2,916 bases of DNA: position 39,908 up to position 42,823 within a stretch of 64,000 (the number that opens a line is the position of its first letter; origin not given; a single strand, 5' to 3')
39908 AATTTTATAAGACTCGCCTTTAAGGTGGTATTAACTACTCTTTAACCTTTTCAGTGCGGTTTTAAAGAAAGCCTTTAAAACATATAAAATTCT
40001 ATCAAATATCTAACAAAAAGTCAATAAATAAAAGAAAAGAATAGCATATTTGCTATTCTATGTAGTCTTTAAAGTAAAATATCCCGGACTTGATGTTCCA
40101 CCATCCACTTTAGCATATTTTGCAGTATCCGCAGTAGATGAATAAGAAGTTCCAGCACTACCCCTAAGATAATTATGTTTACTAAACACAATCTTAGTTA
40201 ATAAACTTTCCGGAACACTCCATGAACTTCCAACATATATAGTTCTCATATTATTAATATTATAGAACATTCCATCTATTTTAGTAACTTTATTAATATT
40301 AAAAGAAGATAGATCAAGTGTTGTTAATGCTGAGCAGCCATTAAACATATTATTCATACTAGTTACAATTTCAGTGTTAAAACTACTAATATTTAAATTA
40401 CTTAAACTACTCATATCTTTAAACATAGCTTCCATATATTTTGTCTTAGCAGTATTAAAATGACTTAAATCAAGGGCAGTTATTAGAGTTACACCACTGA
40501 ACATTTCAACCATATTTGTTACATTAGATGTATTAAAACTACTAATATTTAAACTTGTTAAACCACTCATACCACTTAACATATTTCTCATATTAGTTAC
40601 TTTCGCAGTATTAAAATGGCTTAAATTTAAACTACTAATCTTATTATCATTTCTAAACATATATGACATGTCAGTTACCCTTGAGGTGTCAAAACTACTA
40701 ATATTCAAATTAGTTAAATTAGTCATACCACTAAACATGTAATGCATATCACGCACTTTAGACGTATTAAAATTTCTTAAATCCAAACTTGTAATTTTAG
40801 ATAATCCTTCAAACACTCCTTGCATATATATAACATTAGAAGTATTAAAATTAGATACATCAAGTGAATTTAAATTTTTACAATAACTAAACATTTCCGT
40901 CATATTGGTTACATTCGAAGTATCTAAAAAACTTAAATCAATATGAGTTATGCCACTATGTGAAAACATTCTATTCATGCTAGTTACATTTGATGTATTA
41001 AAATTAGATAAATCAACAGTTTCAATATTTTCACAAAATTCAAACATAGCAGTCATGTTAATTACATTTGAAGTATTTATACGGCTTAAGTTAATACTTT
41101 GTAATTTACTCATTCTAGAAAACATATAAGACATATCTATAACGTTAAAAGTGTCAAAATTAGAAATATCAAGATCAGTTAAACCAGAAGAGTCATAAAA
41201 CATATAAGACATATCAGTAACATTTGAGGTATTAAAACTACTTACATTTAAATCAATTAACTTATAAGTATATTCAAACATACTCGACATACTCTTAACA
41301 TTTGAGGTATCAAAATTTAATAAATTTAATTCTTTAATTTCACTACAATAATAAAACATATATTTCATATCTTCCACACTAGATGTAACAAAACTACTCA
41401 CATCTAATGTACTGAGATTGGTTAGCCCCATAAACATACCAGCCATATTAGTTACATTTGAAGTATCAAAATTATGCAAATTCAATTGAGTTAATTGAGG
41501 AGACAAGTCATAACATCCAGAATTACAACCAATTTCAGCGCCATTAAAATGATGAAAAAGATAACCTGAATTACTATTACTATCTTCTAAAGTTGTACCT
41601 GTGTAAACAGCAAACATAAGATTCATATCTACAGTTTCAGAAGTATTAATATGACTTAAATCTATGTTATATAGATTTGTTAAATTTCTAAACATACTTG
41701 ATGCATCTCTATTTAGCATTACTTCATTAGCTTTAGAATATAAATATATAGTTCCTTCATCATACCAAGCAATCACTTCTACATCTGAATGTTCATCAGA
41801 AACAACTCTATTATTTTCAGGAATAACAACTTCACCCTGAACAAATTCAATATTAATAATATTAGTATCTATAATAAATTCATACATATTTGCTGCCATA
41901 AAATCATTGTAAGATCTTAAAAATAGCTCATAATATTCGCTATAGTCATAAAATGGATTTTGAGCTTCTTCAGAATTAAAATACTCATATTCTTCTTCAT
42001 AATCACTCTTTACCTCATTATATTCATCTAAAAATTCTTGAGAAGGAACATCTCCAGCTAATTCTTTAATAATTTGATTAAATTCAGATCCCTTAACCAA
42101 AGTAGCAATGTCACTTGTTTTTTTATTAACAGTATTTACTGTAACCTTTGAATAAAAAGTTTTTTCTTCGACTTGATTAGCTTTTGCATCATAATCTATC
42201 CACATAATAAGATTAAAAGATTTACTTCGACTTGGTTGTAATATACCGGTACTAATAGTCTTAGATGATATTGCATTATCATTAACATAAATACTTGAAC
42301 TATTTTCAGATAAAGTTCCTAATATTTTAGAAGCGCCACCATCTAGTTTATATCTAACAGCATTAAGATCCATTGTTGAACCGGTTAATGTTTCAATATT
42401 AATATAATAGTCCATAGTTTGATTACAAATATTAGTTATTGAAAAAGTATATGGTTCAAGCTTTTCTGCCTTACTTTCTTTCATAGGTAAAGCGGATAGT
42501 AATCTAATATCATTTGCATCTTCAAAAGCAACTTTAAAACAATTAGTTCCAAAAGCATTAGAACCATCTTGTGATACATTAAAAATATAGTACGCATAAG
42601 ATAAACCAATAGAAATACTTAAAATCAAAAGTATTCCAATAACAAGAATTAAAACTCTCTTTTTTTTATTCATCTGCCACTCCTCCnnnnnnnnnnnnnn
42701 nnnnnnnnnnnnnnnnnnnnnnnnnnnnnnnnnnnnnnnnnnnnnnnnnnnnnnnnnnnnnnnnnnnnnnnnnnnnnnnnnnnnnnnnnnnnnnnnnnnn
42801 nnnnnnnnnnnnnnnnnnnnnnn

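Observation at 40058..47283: Three DUF285 repeat-protein genes in tandem, directly upstream of tRNA-Arg(UCU)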

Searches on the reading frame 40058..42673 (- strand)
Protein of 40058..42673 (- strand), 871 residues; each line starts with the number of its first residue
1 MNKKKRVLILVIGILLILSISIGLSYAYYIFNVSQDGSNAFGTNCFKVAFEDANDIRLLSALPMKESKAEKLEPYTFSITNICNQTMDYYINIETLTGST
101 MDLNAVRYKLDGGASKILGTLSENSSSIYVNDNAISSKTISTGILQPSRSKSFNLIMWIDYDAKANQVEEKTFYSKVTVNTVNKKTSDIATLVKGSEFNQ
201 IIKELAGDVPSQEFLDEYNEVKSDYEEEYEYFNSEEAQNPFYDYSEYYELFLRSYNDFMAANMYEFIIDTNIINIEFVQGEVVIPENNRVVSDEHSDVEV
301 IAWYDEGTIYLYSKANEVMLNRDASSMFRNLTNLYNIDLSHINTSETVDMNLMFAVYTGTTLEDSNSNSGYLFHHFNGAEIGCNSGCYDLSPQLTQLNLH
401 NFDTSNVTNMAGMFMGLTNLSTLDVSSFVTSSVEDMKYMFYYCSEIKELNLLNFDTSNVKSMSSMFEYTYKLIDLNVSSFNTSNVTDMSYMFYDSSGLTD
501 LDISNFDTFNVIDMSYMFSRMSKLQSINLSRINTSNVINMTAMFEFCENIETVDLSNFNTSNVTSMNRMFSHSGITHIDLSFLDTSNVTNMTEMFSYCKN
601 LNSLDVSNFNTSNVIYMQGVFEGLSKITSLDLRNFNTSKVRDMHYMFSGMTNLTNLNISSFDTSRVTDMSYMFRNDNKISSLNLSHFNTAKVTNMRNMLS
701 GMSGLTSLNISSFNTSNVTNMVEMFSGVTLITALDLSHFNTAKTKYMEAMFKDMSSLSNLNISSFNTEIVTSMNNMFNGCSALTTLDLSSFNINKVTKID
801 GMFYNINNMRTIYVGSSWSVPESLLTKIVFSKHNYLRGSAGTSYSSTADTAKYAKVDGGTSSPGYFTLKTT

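Call 4: search_protein_families(library=pfam, proteins=[window:40058-42673:-], max_evalue=0.01)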
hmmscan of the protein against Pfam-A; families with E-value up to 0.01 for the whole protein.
window:40058-42673:- (871 aa): 5 families
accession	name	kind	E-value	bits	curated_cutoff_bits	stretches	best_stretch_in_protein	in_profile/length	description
PF03382.20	DUF285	-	9.9e-102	335.5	25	6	578-679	15-113/120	Mycoplasma protein of unknown function, DUF285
PF13855.12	LRR_8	-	6.7e-08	32.6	27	0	749-790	19-58/61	Leucine rich repeat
PF25013.1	LRR_Zer-1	-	4.8e-07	30.4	27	0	547-632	7-93/137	Zer-1-like, Leucine-rich repeats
PF23952.1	LRR_EndoS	-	2.2e-06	28.3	27.9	0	750-798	51-99/116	Endo-beta-N-acetylglucosaminidase EndoS LRR domain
PF24048.1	LRR_NXF1-5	-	0.00085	19.4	30.5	0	650-695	53-98/142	NXF1/2/3/5 leucine-rich repeat domain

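Call 5: search_protein_families(library=ncbifam, proteins=[window:40058-42673:-], max_evalue=0.01)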
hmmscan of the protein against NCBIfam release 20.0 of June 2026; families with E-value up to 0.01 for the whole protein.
window:40058-42673:- (871 aa): 2 families
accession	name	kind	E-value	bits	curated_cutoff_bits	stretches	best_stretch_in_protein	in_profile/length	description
TIGR02167.2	Liste_lipo_26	repeat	5.7e-125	405.8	30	16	594-618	1-25/26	PARCEL repeat-containing surface protein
NF045896.1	Mbov_0838_LP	exception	6.4e-43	147.3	500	5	607-703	265-358/433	Mbov_0838 family PARCEL repeat surface lipoprotein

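Call 57: list_cluster_members(proteins=[window:40058-42673:-, window:42687-44987:-, window:45164-47005:-, window:39588-39890:-, window:29551-31296:-, window:60286-62844:-])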
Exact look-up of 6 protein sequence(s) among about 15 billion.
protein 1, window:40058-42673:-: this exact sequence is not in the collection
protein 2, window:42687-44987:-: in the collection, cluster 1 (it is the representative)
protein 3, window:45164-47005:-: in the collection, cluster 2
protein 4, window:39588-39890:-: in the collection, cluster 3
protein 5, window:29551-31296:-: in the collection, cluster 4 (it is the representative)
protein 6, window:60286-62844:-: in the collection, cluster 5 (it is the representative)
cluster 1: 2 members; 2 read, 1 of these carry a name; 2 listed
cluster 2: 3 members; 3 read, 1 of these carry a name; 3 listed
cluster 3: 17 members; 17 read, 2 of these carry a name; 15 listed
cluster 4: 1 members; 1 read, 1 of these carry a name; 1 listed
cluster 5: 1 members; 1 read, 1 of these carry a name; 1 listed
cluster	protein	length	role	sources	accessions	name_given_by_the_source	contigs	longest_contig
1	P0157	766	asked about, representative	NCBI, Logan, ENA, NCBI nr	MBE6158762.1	MAG: BspA family leucine-rich repeat surface protein [Firmicutes bacterium] | BspA family leucine-rich repeat surface protein [Bacillota bacterium]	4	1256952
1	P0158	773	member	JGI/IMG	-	-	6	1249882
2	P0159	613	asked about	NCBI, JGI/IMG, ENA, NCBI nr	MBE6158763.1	MAG: BspA family leucine-rich repeat surface protein [Firmicutes bacterium] | BspA family leucine-rich repeat surface protein [Bacillota bacterium]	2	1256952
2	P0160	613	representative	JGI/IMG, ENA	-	-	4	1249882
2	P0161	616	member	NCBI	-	-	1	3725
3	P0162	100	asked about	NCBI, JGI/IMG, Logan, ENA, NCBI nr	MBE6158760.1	MAG: 50S ribosomal protein L21 [Firmicutes bacterium] | large subunit ribosomal protein L21 | 50S ribosomal protein L21 [Bacillota bacterium]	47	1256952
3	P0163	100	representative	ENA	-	-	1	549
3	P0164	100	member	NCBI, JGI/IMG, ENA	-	large subunit ribosomal protein L21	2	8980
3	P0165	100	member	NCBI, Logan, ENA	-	-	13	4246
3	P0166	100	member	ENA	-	-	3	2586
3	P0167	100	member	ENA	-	-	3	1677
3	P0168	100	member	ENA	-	-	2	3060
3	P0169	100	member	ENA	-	-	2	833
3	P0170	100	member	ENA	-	-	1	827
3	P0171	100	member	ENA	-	-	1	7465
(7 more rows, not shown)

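Call 86: search_dna_similar(query=window:40058-42673:-, collection=phages, mode=protein, max_rows=10)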
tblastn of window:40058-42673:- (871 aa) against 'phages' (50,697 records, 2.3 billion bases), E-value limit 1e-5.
Records with a match: 108; places in all: 271; records where one place covers at least 80% of the query: 0.
Best place of each record, by identity: <60% 108.
By first word of the organism name: Synechococcus 43; Klebsiella 13; Prevotella 9; Listeria 8; Aeromonas 7; Vibrio 3; Butyrivibrio 2; Bacteriophage 2; Sphingomonas 2; Pseudomonas 2; and 11 more.
By host as written in the record: - 52; Klebsiella pneumoniae 11; Prevotella sp. 9; Listeria monocytogenes 8; Aeromonas hydrophila 7; Butyrivibrio fibrisolvens DSM 3071 2; Sphingomonas paucimobilis, Felix d'Herelle Reference Center for Phages host ... 2; Pseudomonas fluorescens Pf1.1 2; and 10 more.
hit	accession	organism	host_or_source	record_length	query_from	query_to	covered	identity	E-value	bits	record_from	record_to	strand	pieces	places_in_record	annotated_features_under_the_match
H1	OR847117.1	Listeria phage LM 4-11-1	Listeria monocytogenes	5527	323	812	56%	42.2%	8e-51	384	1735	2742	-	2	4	record has no annotation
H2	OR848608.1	Listeria phage LM 4-14-1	Listeria monocytogenes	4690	326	792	54%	40.0%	2e-41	312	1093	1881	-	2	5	record has no annotation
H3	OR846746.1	Listeria phage LM 4-11-1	Listeria monocytogenes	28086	326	792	54%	40.0%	4e-41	312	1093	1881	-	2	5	record has no annotation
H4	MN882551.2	Butyrivibrio virus Arian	Butyrivibrio fibrisolvens DSM 3071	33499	327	818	56%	37.7%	3e-57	339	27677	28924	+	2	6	hypothetical protein | Score 50: 18/19 (94%25)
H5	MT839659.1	Bacteriophage sp.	human fecal samples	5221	327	814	55%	36.6%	5e-45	245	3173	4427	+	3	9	record has no annotation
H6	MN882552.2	Butyrivibrio virus Bo-Finn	Butyrivibrio fibrisolvens DSM 3071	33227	394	818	49%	41.0%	9e-61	301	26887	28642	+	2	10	hypothetical protein (x2) | Score 59: 29/36 (80%25) matches%2C 0 gaps | promoter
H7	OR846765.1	Listeria phage LM 4-11-1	Listeria monocytogenes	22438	394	814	48%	40.4%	3e-39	322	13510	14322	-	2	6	record has no annotation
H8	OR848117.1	Listeria phage LM 4-14-1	Listeria monocytogenes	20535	394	814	48%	40.4%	2e-39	322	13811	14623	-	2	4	record has no annotation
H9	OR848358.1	Listeria phage LM 4-14-1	Listeria monocytogenes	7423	410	814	46%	40.9%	5e-46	357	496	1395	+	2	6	record has no annotation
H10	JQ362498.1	Sphingomonas phage PAU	Sphingomonas paucimobilis, Felix ...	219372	401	870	54%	33.1%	2e-24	117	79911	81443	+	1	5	103: gp103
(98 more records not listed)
